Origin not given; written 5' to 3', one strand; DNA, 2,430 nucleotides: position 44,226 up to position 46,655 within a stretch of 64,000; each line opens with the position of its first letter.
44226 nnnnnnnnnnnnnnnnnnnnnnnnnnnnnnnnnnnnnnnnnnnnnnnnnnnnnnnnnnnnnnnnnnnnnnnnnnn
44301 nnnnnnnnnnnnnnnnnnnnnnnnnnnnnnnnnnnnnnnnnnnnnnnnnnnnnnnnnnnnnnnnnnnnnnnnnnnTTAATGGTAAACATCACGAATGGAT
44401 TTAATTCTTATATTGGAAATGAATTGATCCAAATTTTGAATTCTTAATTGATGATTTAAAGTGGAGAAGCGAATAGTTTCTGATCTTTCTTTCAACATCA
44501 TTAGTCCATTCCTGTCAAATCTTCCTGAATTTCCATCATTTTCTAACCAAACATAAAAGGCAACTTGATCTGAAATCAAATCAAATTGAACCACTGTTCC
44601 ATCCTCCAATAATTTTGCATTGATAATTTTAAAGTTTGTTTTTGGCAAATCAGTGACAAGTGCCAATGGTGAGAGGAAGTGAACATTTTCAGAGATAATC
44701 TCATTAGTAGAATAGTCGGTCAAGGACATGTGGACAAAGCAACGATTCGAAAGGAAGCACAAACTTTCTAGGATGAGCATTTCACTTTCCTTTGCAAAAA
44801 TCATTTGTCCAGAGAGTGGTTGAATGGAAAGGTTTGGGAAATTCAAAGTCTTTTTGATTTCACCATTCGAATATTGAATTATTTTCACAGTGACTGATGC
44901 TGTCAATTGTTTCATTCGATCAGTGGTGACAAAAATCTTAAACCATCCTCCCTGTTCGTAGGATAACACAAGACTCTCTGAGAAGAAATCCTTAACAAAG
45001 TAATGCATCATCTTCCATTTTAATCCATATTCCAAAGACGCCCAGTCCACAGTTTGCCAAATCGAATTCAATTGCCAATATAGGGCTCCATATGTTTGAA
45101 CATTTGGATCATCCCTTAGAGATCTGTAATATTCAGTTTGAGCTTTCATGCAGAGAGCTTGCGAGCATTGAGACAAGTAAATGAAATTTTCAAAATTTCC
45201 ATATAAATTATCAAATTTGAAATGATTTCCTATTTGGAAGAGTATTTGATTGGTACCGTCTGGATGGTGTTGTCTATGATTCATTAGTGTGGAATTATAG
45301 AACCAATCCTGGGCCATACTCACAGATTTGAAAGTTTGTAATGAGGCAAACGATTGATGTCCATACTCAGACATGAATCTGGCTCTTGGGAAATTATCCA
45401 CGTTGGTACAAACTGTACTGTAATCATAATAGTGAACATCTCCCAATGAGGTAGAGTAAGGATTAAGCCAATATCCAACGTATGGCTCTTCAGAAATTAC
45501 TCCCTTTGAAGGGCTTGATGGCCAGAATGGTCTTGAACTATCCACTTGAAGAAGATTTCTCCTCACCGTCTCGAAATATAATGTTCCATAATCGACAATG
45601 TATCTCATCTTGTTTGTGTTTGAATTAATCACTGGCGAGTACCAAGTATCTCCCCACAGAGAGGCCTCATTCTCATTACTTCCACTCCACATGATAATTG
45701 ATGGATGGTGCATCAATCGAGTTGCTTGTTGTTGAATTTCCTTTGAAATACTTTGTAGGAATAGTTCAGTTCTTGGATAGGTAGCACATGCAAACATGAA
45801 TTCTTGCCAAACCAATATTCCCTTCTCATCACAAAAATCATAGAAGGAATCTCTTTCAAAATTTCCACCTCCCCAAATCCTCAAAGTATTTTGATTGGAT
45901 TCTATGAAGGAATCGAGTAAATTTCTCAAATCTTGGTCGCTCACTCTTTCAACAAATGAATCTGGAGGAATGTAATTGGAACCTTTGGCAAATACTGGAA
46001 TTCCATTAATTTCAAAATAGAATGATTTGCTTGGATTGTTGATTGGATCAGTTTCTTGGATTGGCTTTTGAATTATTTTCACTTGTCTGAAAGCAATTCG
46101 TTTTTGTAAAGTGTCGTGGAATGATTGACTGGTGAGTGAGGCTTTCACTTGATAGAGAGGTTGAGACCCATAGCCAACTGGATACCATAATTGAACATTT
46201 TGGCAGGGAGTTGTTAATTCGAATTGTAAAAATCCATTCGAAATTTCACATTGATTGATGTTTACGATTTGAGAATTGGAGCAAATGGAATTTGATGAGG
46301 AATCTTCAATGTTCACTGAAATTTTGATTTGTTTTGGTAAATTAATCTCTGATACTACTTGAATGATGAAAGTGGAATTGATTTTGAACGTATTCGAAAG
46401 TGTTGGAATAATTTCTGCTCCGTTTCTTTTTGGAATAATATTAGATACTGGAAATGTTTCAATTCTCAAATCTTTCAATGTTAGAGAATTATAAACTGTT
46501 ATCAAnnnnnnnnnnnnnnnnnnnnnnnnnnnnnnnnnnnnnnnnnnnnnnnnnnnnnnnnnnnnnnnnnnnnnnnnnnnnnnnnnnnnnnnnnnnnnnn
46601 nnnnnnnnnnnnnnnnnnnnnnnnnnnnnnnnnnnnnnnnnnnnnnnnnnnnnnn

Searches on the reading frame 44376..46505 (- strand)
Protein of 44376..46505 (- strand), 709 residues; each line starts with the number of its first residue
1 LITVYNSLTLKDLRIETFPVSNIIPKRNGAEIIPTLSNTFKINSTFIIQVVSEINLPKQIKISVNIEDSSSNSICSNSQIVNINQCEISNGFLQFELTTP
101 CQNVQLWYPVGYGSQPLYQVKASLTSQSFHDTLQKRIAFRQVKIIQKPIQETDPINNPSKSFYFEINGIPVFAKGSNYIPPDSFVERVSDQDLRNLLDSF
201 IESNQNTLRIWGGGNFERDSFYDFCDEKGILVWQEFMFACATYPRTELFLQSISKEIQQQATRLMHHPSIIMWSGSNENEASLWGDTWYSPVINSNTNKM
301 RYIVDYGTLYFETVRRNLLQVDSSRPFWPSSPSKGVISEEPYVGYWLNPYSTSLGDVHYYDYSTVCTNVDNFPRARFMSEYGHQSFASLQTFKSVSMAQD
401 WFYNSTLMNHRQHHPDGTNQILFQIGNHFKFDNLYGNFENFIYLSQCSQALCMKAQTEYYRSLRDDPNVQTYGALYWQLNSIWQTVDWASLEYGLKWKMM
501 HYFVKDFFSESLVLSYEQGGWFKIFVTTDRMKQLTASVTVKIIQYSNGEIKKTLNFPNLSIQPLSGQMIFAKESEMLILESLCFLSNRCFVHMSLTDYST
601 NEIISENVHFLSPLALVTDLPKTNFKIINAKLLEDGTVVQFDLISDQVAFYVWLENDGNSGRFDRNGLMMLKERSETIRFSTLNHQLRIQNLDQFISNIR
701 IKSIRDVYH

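Call 44: search_protein_families(library=pfam, proteins=[window:44376-46505:-], max_evalue=0.001)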
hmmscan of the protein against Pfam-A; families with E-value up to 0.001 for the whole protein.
window:44376-46505:- (709 aa): 3 families
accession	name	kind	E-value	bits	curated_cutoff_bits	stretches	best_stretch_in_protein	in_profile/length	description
PF17753.7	Ig_mannosidase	-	6.8e-14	51.7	22.6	1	627-706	6-80/81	Ig-fold domain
PF17786.7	Mannosidase_ig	-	5.7e-08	33.6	23.4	1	521-614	2-89/91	Mannosidase Ig/CBM-like domain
PF02836.23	Glyco_hydro_2_C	-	3.4e-05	23.6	21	1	219-394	62-223/302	Glycosyl hydrolases family 2, TIM barrel domain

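Call 68: find_homologous_proteins(query=window:44379-46505:-, max_evalue=1e-30)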
Query window:44379-46505:- (709 aa): 7056 proteins with E <= 1e-30 among 8000 candidates; the best 120 are listed.
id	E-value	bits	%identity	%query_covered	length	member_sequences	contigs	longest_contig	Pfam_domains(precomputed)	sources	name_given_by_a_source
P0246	0.0e+0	1635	100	100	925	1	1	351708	PF17786.8,PF17753.8,PF22666.3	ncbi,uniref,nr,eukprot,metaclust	ncbi:predicted protein [Naegleria gruberi]|uniref:beta-mannosidase n=1 Tax=Naegleria gruberi TaxID=5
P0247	0.0e+0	1048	64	100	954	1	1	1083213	PF17753.8,PF00703.28,PF22666.3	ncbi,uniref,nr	ncbi:hypothetical protein C9374_003851 [Naegleria lovaniensis]|uniref:Beta-mannosidase B n=1 Tax=Nae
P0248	0.0e+0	1039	63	100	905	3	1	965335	PF17786.8,PF17753.8,PF22666.3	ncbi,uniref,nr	ncbi:hypothetical protein FDP41_011356 [Naegleria fowleri]|uniref:beta-mannosidase n=1 Tax=Naegleria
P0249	1.7e-159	550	42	88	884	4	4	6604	PF17786.8,PF17753.8,PF22666.3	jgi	jgi:beta-mannosidase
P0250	1.1e-151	525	43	82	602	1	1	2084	PF17786.8,PF17753.8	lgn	-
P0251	3.1e-151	523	39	95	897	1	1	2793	PF17786.8,PF17753.8,PF02836.24,PF22666.3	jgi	jgi:beta-mannosidase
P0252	8.7e-151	522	40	88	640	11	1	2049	PF17786.8,PF17753.8,PF02836.24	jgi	-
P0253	4.0e-149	516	41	94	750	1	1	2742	PF17786.8,PF17753.8,PF00703.28,PF22666.3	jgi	-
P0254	3.7e-148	513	40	94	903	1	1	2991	PF02837.25,PF17786.8,PF17753.8,PF02836.24,PF00703.28,PF22666.3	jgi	-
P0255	1.0e-146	508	42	86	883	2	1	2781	PF17786.8,PF17753.8,PF22666.3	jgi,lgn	jgi:beta-mannosidase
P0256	5.4e-146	506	40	94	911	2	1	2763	PF17786.8,PF17753.8,PF00703.28,PF22666.3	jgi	-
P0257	1.6e-142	494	41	87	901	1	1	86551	PF17786.8,PF17753.8,PF22666.3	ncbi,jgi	jgi:beta-mannosidase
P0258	1.1e-140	488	40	88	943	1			PF17753.8,PF02836.24,PF00703.28,PF22666.3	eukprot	eukprot:TRINITY_DN3927_c0_g1_i1.p1 TRINITY_DN3927_c0_g1~~TRINITY_DN3927_c0_g1_i1.p1 ORF type:complet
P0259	1.4e-139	485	40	93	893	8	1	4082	PF02837.25,PF17786.8,PF17753.8,PF00703.28,PF22666.3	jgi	jgi:beta-mannosidase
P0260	3.9e-137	476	39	90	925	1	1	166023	PF17786.8,PF17753.8,PF00703.28,PF22666.3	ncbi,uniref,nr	ncbi:mannosidase, beta A, lysosomal [Planoprotostelium fungivorum]|uniref:Beta-mannosidase B n=1 Tax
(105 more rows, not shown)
